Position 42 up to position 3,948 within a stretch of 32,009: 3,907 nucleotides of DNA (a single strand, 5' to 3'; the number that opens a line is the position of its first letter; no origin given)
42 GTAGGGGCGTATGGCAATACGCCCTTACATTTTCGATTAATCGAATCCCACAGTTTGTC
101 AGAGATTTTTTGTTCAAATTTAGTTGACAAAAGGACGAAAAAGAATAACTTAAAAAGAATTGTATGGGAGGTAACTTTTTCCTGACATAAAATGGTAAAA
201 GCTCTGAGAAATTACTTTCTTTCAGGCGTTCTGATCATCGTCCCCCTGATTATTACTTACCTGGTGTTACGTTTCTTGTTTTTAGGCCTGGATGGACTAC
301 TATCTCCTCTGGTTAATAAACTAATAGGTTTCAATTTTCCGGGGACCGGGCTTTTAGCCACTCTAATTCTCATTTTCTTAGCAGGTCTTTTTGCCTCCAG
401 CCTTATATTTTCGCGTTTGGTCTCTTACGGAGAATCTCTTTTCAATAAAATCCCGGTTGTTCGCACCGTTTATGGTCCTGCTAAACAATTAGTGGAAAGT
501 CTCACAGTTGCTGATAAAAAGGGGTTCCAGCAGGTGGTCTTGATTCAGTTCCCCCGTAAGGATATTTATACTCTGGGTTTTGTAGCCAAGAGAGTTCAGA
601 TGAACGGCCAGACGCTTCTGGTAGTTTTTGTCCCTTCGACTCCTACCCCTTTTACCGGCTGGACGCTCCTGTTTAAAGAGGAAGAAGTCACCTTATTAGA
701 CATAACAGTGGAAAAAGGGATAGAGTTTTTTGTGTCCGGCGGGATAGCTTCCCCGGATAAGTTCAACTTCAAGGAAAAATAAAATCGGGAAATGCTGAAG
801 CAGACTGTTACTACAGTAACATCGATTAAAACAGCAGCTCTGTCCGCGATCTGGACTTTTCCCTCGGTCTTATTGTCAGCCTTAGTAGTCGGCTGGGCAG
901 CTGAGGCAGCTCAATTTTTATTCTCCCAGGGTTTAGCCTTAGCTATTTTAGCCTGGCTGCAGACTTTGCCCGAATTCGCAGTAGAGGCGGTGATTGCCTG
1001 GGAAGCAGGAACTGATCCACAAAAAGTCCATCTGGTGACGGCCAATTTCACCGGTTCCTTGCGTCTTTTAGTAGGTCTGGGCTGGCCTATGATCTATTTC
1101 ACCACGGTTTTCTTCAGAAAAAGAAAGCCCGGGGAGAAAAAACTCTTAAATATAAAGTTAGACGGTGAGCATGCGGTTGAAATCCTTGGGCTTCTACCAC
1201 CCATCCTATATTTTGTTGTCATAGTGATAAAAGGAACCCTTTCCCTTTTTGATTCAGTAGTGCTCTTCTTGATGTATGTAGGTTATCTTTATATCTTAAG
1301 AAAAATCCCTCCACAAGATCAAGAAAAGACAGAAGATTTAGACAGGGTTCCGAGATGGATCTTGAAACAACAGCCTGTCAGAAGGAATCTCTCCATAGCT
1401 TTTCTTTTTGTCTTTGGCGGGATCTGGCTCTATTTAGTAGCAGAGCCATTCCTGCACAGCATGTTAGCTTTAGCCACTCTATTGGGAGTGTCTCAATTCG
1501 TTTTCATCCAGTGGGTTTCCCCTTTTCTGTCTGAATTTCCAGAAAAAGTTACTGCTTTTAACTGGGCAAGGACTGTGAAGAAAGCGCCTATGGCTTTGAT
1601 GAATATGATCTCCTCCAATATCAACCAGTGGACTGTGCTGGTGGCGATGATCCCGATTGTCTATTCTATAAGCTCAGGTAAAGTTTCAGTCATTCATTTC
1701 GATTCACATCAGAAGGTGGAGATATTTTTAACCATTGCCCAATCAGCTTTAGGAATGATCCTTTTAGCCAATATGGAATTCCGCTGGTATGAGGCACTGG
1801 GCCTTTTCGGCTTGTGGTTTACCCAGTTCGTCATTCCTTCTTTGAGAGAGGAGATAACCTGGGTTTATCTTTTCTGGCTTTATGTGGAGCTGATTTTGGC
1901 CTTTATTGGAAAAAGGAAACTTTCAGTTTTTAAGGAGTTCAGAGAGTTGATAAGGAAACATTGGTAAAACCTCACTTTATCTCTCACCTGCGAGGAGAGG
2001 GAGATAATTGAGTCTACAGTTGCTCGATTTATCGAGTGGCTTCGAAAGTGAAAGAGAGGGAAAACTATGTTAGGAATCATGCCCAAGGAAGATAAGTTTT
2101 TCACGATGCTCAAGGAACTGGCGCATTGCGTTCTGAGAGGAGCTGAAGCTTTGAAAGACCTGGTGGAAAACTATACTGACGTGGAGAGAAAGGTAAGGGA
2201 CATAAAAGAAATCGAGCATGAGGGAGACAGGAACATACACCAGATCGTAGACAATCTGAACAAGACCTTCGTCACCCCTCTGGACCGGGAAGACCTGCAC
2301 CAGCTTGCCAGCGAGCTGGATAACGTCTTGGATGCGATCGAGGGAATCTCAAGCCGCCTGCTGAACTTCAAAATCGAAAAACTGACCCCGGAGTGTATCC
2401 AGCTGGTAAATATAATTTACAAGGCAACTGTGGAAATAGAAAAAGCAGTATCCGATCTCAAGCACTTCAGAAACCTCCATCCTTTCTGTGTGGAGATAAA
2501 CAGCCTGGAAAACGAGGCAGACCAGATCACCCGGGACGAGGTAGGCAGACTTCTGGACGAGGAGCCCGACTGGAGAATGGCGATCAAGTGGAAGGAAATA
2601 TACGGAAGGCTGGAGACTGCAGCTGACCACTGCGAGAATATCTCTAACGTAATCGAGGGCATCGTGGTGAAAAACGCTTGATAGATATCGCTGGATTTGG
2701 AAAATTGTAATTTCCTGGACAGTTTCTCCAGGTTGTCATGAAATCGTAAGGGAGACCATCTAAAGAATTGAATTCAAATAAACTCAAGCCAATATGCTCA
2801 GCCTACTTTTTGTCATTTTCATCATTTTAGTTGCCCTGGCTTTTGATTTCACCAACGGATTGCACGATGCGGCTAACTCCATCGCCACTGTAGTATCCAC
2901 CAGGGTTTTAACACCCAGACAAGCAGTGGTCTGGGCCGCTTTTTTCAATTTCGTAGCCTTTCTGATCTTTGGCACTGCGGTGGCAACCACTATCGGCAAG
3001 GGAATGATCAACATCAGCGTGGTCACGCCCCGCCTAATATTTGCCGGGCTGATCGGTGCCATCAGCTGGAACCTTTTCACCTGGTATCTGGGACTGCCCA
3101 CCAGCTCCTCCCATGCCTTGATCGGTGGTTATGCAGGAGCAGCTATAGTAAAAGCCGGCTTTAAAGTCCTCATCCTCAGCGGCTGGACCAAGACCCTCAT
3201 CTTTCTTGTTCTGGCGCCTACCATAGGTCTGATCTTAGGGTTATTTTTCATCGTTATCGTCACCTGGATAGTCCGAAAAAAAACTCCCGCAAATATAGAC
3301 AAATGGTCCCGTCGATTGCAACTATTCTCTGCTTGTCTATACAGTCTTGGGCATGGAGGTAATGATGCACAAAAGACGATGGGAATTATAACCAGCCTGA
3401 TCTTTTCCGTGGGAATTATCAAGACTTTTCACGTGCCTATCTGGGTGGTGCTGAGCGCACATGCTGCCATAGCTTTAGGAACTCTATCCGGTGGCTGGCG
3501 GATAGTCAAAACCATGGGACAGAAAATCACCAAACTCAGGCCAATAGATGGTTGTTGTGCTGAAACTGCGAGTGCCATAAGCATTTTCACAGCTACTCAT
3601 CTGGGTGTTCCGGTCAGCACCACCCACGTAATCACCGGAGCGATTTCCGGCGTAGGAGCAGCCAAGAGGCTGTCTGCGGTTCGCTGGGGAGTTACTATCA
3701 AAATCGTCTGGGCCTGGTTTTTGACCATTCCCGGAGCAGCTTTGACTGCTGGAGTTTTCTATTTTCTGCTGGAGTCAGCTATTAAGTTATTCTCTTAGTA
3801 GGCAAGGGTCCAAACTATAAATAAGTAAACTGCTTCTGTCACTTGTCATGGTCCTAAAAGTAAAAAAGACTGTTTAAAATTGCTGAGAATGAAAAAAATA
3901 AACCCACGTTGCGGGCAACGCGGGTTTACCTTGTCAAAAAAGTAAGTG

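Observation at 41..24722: Unusually diverse superfamily of GTAG-headed REP-like hairpins (about 19 copies, about 10 stem classes) with no RAYT in the window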

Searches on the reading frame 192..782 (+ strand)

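Call 5: search_protein_families(library=pfam, proteins=[window:192-782:+])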
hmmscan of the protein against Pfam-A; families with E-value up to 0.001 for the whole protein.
window:192-782:+ (196 aa): 1 family
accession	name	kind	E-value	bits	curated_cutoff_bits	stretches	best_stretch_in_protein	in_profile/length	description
PF04367.18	DUF502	-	3.8e-28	97.9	23.8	1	55-154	1-106/107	Protein of unknown function (DUF502)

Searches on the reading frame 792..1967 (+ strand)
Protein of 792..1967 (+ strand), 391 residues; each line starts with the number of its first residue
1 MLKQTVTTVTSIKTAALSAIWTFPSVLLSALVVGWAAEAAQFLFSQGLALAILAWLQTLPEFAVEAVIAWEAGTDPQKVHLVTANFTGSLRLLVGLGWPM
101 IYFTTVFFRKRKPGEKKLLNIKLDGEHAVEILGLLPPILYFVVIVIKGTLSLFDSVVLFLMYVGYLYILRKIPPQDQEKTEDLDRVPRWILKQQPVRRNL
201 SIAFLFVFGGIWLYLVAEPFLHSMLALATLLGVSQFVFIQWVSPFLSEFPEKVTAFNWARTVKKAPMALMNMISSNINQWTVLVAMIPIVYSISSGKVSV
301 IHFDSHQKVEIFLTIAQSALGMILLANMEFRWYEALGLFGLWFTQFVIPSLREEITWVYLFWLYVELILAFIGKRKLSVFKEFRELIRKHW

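Call 5: search_protein_families(library=pfam, proteins=[window:792-1967:+])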
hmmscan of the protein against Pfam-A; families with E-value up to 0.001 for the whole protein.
window:792-1967:+ (391 aa): 1 family
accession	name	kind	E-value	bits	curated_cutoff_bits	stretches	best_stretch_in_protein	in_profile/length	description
PF01699.29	Na_Ca_ex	-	1.7e-23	83.7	24.9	2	203-345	3-145/151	Sodium/calcium exchanger protein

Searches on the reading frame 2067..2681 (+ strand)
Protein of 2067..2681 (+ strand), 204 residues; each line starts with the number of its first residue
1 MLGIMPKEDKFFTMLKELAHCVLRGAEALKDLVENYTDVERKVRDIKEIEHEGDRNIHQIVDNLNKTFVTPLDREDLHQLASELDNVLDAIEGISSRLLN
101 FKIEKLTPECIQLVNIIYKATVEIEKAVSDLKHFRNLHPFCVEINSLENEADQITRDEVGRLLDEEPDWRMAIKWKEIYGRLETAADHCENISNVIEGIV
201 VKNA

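Call 5: search_protein_families(library=pfam, proteins=[window:2067-2681:+])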
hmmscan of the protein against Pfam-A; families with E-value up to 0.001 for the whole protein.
window:2067-2681:+ (204 aa): 1 family
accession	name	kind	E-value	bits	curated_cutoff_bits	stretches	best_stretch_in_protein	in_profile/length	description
PF01865.21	PhoU_div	-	3.2e-28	99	24.4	1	6-202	8-214/214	Protein of unknown function DUF47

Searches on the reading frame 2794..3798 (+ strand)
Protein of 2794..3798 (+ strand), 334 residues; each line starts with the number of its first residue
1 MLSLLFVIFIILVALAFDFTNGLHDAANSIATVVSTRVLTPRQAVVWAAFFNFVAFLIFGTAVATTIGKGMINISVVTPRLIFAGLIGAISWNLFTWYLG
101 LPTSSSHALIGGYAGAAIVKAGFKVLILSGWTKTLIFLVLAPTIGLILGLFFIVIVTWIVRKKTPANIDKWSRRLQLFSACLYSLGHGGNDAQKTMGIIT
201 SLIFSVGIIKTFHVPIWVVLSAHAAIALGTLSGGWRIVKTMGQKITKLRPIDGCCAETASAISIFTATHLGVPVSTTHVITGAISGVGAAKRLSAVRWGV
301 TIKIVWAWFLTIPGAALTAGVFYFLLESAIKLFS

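Call 5: search_protein_families(library=pfam, proteins=[window:2794-3798:+])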
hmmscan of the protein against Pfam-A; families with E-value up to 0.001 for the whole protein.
window:2794-3798:+ (334 aa): 1 family
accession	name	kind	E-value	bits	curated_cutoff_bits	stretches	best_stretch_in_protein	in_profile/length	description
PF01384.25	PHO4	-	1.9e-95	320.2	33.7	1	21-319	1-350/350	Phosphate transporter family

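Call 13: find_encoding_contigs(protein=window:2794-3798:+, flank=10000, max_places=6)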
Protein window:2794-3798:+ (334 aa): 3 contigs read that carry it; 2 places shown.
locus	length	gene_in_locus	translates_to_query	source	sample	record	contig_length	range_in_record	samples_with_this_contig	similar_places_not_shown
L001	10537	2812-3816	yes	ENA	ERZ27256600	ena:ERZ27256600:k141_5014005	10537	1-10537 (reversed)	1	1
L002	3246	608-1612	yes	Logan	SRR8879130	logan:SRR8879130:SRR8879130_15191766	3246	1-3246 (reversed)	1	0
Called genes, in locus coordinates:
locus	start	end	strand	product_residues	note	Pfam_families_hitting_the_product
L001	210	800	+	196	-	PF04367:DUF502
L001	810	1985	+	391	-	PF01699:Na_Ca_ex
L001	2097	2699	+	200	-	PF01865:PhoU_div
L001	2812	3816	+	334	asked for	PF01384:PHO4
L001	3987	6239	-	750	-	PF11028:TMEM260_N, PF28495:TMEM260_2, PF13424:TPR_12 (faint), PF13428:TPR_14 (faint), PF14559:TPR_19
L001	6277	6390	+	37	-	-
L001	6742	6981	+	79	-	-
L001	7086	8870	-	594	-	PF12895:ANAPC3 (faint), PF23914:TPR_CcmH_CycH (faint), PF24575:TPR_Slam (faint), PF00515:TPR_1 (faint), PF07719:TPR_2 (faint), PF13174:TPR_6 (faint), PF13176:TPR_7 (faint), PF14559:TPR_19 (weak), +9 more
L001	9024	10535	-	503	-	?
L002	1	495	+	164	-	?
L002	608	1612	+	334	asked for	PF01384:PHO4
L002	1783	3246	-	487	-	?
